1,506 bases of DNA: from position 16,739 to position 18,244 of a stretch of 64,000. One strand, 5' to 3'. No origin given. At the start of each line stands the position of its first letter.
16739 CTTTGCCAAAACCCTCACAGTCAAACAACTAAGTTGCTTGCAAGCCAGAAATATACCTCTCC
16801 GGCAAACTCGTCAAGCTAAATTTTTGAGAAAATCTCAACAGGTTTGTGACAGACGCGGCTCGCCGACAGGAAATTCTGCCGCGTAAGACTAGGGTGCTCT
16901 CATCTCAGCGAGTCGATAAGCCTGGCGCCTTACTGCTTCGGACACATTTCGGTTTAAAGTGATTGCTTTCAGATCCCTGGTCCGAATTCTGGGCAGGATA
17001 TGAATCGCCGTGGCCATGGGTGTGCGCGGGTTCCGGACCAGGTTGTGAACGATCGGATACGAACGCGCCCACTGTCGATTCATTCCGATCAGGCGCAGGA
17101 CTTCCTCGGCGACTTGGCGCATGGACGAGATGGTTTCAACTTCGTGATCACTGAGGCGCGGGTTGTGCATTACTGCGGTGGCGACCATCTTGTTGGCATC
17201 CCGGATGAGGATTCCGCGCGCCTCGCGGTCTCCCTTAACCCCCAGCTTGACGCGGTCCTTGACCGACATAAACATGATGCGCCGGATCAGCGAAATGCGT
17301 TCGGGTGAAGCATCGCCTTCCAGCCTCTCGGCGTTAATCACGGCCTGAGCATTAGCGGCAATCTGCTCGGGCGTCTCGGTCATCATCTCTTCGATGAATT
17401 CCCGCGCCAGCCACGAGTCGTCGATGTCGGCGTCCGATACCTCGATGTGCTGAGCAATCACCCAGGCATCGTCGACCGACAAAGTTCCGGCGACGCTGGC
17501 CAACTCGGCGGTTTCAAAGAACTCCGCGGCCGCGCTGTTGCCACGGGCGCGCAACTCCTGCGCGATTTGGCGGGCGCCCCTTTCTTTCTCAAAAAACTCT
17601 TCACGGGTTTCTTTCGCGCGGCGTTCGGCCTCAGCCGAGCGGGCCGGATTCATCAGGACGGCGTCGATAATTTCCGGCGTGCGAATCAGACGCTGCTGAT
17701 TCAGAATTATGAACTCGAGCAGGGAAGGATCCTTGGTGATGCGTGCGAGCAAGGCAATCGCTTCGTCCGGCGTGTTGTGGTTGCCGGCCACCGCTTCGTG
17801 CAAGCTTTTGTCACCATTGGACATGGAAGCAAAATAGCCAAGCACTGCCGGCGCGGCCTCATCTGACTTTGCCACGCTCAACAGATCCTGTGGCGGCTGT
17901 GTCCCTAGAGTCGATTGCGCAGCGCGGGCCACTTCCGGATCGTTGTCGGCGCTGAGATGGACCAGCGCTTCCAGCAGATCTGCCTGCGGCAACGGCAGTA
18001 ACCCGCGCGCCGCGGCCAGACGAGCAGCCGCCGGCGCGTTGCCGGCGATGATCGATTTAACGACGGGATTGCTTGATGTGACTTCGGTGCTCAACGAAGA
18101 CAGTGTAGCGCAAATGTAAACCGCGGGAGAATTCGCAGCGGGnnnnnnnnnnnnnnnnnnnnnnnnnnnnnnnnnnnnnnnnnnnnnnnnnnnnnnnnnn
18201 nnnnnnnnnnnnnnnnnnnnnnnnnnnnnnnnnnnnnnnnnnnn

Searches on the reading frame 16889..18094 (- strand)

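Call 47: search_protein_families(library=pfam, proteins=[window:16889-18094:-], max_evalue=0.0001)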
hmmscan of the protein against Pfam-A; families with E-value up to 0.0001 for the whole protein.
window:16889-18094:- (401 aa): 0 families

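Call 64: search_protein_families(library=pfam, proteins=[window:16889-18094:-], max_evalue=0.01)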
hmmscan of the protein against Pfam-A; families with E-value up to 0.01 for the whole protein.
window:16889-18094:- (401 aa): 1 family
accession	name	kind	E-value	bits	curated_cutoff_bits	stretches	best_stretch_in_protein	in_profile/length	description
PF13646.12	HEAT_2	-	0.0029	18.3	27.7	1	14-66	6-58/88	HEAT repeats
